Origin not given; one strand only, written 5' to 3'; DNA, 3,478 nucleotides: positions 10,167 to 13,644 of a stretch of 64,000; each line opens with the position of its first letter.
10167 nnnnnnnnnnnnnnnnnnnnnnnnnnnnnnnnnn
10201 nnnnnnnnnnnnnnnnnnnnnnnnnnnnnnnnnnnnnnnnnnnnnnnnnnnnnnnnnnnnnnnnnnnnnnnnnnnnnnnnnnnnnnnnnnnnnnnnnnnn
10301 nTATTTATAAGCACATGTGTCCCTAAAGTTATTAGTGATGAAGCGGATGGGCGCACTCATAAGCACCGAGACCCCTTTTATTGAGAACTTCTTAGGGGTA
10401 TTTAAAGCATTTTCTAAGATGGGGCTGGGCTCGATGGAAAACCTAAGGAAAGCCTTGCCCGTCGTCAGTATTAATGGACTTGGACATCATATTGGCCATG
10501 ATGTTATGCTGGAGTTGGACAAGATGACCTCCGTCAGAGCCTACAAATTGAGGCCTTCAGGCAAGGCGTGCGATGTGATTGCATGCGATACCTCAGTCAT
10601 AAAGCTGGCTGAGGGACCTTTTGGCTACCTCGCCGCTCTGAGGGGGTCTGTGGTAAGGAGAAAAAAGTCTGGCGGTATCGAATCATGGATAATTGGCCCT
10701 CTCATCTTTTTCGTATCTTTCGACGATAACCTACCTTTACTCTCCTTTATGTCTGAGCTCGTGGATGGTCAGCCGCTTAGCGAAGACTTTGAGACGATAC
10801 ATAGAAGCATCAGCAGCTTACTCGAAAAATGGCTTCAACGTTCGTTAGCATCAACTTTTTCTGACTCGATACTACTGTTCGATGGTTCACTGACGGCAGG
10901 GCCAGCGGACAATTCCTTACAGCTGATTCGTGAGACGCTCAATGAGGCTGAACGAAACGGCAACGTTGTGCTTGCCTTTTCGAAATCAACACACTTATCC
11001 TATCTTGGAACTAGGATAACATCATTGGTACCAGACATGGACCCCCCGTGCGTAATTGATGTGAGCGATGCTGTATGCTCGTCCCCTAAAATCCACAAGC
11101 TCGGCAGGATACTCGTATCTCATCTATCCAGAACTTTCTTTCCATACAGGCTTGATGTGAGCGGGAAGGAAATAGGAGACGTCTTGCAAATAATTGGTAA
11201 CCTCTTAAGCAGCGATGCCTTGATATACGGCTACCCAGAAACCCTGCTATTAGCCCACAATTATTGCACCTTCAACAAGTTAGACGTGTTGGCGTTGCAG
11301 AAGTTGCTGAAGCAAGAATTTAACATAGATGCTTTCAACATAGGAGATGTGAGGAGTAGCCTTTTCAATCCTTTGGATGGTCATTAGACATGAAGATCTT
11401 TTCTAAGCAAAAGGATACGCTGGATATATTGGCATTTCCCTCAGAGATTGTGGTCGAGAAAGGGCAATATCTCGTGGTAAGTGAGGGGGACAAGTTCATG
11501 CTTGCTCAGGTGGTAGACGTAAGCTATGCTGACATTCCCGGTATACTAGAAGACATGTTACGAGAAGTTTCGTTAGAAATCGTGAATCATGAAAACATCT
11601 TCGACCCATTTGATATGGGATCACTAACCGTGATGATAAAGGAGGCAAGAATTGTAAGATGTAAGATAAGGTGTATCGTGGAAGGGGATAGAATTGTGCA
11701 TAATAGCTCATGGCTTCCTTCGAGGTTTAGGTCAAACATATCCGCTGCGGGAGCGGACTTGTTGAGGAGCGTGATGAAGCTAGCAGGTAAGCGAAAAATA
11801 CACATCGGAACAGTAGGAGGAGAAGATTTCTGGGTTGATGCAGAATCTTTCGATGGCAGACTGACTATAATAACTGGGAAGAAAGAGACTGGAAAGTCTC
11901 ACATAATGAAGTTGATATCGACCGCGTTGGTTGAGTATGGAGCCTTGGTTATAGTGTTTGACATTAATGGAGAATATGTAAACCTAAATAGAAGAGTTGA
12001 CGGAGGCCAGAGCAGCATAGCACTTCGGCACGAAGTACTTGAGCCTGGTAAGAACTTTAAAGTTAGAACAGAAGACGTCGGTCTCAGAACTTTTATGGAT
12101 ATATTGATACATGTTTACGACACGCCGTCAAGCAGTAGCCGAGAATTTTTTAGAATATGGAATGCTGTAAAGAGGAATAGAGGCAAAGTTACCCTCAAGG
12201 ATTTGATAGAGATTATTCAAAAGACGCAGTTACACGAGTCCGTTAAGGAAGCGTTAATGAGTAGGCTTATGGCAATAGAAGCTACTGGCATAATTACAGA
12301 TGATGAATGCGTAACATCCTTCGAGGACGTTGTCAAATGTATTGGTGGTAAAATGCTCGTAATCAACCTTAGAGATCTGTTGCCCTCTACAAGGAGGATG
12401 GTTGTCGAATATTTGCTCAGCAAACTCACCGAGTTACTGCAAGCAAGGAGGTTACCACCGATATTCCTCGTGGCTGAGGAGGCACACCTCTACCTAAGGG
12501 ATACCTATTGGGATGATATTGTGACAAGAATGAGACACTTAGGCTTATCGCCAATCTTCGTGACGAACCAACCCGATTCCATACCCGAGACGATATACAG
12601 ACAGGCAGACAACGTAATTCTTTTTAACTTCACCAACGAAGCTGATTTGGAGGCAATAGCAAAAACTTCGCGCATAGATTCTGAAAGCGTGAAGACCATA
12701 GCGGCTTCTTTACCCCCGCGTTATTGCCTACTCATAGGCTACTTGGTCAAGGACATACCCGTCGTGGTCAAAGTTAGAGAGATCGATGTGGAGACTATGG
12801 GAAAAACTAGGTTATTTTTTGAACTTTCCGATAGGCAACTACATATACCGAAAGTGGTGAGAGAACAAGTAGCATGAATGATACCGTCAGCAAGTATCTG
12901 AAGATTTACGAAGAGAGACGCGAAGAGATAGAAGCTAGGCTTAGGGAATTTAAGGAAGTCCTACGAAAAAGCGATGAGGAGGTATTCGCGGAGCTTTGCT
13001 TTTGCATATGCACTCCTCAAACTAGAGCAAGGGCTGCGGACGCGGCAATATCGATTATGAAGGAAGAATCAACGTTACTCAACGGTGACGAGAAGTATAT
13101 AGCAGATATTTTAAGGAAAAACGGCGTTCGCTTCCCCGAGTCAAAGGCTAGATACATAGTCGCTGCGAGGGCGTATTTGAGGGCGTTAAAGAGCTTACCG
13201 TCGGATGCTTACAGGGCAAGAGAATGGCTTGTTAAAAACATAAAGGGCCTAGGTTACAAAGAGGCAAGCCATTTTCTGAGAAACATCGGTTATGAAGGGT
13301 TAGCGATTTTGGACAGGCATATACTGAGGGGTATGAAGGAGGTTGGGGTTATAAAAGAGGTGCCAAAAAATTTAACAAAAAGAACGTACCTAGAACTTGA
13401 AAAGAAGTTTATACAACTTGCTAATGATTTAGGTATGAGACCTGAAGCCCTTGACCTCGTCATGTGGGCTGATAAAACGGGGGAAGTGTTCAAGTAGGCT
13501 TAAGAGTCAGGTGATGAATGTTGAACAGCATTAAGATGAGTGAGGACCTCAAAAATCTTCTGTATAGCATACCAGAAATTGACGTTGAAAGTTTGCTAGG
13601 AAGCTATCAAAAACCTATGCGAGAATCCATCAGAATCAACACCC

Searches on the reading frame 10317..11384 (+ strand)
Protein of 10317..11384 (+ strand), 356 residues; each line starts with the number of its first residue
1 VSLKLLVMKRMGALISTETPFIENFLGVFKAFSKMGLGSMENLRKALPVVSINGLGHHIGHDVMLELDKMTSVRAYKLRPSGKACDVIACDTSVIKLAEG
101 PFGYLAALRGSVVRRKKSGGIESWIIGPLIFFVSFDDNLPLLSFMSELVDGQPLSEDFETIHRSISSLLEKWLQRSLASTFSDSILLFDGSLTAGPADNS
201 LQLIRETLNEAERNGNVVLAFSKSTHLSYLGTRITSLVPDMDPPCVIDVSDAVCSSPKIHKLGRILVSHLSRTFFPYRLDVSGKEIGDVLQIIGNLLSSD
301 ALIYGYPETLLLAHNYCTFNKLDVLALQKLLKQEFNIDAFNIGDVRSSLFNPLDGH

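Call 3: search_protein_families(library=pfam, proteins=[window:10317-11384:+], max_evalue=1)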
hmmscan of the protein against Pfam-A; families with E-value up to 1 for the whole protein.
window:10317-11384:+ (356 aa): 1 family
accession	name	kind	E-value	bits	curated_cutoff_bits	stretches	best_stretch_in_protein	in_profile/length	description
PF09376.16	NurA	-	3.5e-07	30.4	21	1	87-316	3-251/254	NurA domain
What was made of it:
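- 10347..11387 (+): nurA-like nuclease gene. The ORF opens at GTG 10317. ATG 10347 (MGALIS...) is the start conserved among Terraquivivens relatives. Pfam NurA 30.4 bits, above the cut-off of 21 (call 3).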

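Call 4: search_protein_families(library=ncbifam, proteins=[window:10317-11384:+], max_evalue=1)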
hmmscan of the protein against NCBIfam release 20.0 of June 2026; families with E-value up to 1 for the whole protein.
window:10317-11384:+ (356 aa): 0 families

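Call 9: search_protein_families(library=padloc, proteins=[window:10317-11384:+], max_evalue=1)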
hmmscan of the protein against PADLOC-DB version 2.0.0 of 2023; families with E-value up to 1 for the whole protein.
window:10317-11384:+ (356 aa): 0 families

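Call 10: search_protein_families(library=phrogs, proteins=[window:10317-11384:+], max_evalue=1)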
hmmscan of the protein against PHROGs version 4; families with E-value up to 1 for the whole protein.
window:10317-11384:+ (356 aa): 0 families

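Call 81: search_solved_structures(query=window:10338-11384:+, max_evalue=1)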
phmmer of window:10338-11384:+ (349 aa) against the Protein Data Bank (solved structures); distinct sequences matched with E-value up to 1: 0.

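Call 100: find_related_loci(query=A8, collection=metagenome_contigs, flank=5000)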
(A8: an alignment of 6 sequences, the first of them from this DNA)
Query A8 (288 aa) in metagenome_contigs; peptide patterns used: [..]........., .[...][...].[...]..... (x = any residue, [..] = any of these).
600 stretches matched a pattern (row limit reached: there are more); 536 encode a relative of the query (tblastn E <= 1e-3); the best 80 are kept; 80 distinct loci.
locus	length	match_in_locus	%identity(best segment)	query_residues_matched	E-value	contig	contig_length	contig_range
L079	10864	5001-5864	99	1-288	0e+0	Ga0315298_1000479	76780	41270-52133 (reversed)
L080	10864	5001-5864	91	1-288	2e-178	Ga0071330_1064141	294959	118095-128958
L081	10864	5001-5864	100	1-288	0e+0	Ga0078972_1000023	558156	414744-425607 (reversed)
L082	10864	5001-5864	89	1-288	3e-177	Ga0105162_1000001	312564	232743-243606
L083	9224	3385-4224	37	7-285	8e-57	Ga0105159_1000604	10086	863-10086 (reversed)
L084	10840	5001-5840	38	7-285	1e-56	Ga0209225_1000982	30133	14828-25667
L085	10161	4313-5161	38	6-286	9e-57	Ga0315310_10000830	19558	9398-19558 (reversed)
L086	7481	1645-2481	40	10-286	2e-56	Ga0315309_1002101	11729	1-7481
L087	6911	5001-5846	39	7-286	6e-56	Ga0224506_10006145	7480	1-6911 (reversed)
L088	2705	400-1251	41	5-287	1e-55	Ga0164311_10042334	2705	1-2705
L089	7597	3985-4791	40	19-287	2e-54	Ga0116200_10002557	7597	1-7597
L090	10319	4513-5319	40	19-287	5e-54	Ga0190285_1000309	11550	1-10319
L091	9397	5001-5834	38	10-285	8e-52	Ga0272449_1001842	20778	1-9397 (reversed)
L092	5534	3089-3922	38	10-285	7e-52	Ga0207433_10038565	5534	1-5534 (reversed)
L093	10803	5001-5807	38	19-285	1e-51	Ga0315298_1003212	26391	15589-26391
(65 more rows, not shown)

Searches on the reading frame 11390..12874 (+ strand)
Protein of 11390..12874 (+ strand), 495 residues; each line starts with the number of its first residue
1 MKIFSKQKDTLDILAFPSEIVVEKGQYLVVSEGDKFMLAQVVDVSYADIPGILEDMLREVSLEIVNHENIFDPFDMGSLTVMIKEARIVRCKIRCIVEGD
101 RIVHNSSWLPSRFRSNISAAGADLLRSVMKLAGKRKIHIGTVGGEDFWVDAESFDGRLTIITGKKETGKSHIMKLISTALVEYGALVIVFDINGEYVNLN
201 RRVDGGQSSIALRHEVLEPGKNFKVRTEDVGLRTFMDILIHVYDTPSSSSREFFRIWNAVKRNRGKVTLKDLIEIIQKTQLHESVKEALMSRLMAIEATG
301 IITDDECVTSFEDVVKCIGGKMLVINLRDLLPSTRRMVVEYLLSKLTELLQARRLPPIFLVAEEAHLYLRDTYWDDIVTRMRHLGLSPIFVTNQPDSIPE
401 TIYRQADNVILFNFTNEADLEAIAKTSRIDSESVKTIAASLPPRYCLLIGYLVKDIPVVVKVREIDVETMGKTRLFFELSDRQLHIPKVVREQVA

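Call 3: search_protein_families(library=pfam, proteins=[window:11390-12874:+], max_evalue=1)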
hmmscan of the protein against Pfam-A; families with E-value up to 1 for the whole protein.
window:11390-12874:+ (495 aa): 8 families
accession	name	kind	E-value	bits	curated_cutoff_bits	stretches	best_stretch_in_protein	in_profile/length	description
PF01935.23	DUF87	-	2.7e-15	57.5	23.2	1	167-345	34-219/220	Helicase HerA, central domain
PF13401.12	AAA_22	-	0.0014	19.3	27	1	156-198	5-33/130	AAA domain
PF05872.18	HerA_C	-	0.0038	16.4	22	1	156-200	21-65/502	Helicase HerA-like C-terminal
PF06685.17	DUF1186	-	0.062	13.2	22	1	270-382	114-225/247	Protein of unknown function (DUF1186)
PF07848.18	PaaX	-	0.081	13.6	24.8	1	258-294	12-48/70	PaaX-like protein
PF13476.12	AAA_23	-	0.12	13.5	27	1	154-181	17-44/201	AAA domain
PF01656.29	CbiA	-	0.13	12.7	25.4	1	159-281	2-67/125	CobQ/CobB/MinD/ParA nucleotide binding domain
PF23556.1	TPR_Vps41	-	0.16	11.5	27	1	268-318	140-192/333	Vps41 TPR-like region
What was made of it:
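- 11390..12877 (+): herA-like FtsK/HerA-superfamily ATPase gene, 495 aa. Pfam DUF87/HerA central domain, E 2.7e-15 (call 3).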

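Call 4: search_protein_families(library=ncbifam, proteins=[window:11390-12874:+], max_evalue=1)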
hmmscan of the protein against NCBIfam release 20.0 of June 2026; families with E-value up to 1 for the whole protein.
window:11390-12874:+ (495 aa): 11 families
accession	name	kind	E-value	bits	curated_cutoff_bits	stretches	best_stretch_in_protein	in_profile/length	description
NF042943.1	HerA_antiphage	equivalog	1e-13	50.8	800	2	322-464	396-551/566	anti-phage-associated helicase HerA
NF040937.1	HerA_Thermprot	equivalog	3e-12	45.7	800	2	320-466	307-465/487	DNA double-strand break repair helicase HerA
NF053655.1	CedD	equivalog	4.7e-11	42.1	600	1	161-437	226-502/527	DNA-translocating ATPase CedD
NF040819.1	helicase_HerA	equivalog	6e-08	31.7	970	2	109-285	107-275/561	DNA double-strand break repair helicase HerA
NF042944.1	HerA_antiphage_2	equivalog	1.4e-05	24.1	850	1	357-472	428-552/576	anti-phage-associated helicase HerA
TIGR03743.1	SXT_TraD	subfamily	0.00081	18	366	1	128-191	148-210/636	conjugative transfer system coupling protein TraD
TIGR00929.1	VirB4_CagE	subfamily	0.00097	17.5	643.1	1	159-380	440-658/792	VirB4 family type IV secretion/conjugal transfer ATPase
NF045975.1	VirB4_plasma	equivalog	0.015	13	590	1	160-205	519-564/894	Mbov_0397 family ICE element conjugal transfer ATPase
NF009043.0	PRK12377.1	subfamily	0.024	14.2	389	1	160-215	105-160/248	ATP-binding protein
TIGR01969.1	minD_arch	subfamily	0.053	12.7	201.75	1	158-200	3-45/251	cell division ATPase MinD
NF005853.0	PRK07774.1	equivalog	0.14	11.6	303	1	153-198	3-44/250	SDR family oxidoreductase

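Call 9: search_protein_families(library=padloc, proteins=[window:11390-12874:+], max_evalue=1)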
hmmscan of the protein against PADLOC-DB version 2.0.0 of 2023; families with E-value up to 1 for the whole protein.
window:11390-12874:+ (495 aa): 25 families
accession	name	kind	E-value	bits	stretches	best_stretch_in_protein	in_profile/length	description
PDLC04140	mad8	-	1.9e-20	71.6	1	149-473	20-310/314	mads_8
PDLC02185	HerA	-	7.6e-14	49.3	2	323-464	409-563/585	-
PDLC04100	HerA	-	1.4e-13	48.4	2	356-465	439-558/580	-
PDLC04105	HerA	-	7.1e-13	46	2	350-476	412-549/576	-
PDLC04102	HerA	-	3.6e-11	40.1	2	336-466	489-623/654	-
PDLC04103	HerA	-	2.8e-10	37.1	2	373-476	468-570/579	-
PDLC04097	HerA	-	8.8e-09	32.5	1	375-465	506-595/618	-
PDLC04106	HerA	-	7.1e-08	29.4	1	330-478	483-644/667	-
PDLC04098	HerA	-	6.8e-07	26.2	1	358-469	528-653/686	-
PDLC02188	HerA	-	3.5e-06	24.1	1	357-474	428-554/578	-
PDLC04104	HerA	-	1.1e-05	22.3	1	351-442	214-314/379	-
PDLC00249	LmuB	-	3.6e-05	20.6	2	153-180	23-50/565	AAA ATPase domain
PDLC03860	LmuB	-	0.0012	15.5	1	153-180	23-50/565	-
PDLC03859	LmuB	-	0.0016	15.7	1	153-181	20-49/611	-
PDLC00290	PtuA1|PtuA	-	0.0018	15.7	1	153-180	20-47/414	AAA ATPase domain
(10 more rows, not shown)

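Call 10: search_protein_families(library=phrogs, proteins=[window:11390-12874:+], max_evalue=1)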
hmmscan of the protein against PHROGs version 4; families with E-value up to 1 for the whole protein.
window:11390-12874:+ (495 aa): 9 families
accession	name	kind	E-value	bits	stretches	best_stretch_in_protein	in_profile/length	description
phrog_7035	-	unknown function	2.3e-21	76.9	2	269-465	404-608/969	-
phrog_2666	-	head and packaging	1.2e-15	58.2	2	351-447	418-516/555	terminase large subunit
phrog_5156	-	unknown function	5.3e-05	22.5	1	284-413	576-721/824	-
phrog_8323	-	unknown function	0.1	12.1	1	154-200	69-114/623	-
phrog_20797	-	unknown function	0.13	13.5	1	268-296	2-30/54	-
phrog_29437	-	unknown function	0.18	12.7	1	261-319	5-61/224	-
phrog_26508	-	unknown function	0.21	12.3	1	30-65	51-88/144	-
phrog_7507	-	unknown function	0.21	11.8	1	154-180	22-48/483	-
phrog_2376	-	other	0.27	11.5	1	160-191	78-109/363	ATPase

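Call 80: search_solved_structures(query=window:11390-12874:+, max_evalue=0.01)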
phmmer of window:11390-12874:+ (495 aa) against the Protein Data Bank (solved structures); distinct sequences matched with E-value up to 0.01: 4.
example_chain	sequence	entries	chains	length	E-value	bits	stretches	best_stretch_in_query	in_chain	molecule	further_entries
4d2i_A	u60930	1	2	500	2.5e-11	46.3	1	308-471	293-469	HERA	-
8j4u_M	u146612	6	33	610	2.9e-07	32.9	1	323-462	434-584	Nucleoside triphosphate hydrolase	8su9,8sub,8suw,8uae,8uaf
9c1m_M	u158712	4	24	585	2.8e-05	26.4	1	355-468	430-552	ATP-binding protein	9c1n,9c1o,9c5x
8wet_A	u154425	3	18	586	4e-05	25.8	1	337-425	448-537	TdpA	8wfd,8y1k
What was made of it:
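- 11390..12877 (+): Closest solved structure by sequence is Sulfolobus HerA 4D2I, E 2.5e-11 (call 80).
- Closest known: Canonical archaeal herA-mre11-rad50-nurA operon. Different: HerA and NurA are very divergent from the characterised ones: HerA_Thermprot 46 bits against a cut-off of 800, and NurA has no PDB sequence match (calls 4, 80, 81).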

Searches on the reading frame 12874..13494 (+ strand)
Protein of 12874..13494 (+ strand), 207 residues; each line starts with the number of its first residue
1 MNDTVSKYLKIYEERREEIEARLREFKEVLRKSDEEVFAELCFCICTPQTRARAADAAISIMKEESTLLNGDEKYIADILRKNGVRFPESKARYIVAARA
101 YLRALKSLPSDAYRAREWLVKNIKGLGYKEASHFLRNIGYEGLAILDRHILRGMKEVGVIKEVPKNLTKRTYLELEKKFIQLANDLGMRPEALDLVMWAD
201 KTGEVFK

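Call 3: search_protein_families(library=pfam, proteins=[window:12874-13494:+], max_evalue=1)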
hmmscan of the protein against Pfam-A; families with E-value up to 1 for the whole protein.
window:12874-13494:+ (207 aa): 3 families
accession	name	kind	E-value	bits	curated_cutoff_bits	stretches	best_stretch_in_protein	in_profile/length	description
PF22175.2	Ogg-HhH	-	4.9e-61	205.7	27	1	19-187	1-172/173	8-oxoguanine DNA glycosylase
PF00730.31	HhH-GPD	-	0.0001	23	26.2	1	45-170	4-100/108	HhH-GPD superfamily base excision DNA repair protein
PF03670.18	UPF0184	-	0.27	12.1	21.5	1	1-38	34-71/83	Uncharacterised protein family (UPF0184)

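Call 4: search_protein_families(library=ncbifam, proteins=[window:12874-13494:+], max_evalue=1)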
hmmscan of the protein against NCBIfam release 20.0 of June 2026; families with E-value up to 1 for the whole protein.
window:12874-13494:+ (207 aa): 1 family
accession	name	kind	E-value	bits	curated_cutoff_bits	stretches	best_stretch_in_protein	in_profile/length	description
NF002305.0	PRK01229.1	equivalog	6.1e-68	228.4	183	1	4-207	4-210/210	N-glycosylase/DNA lyase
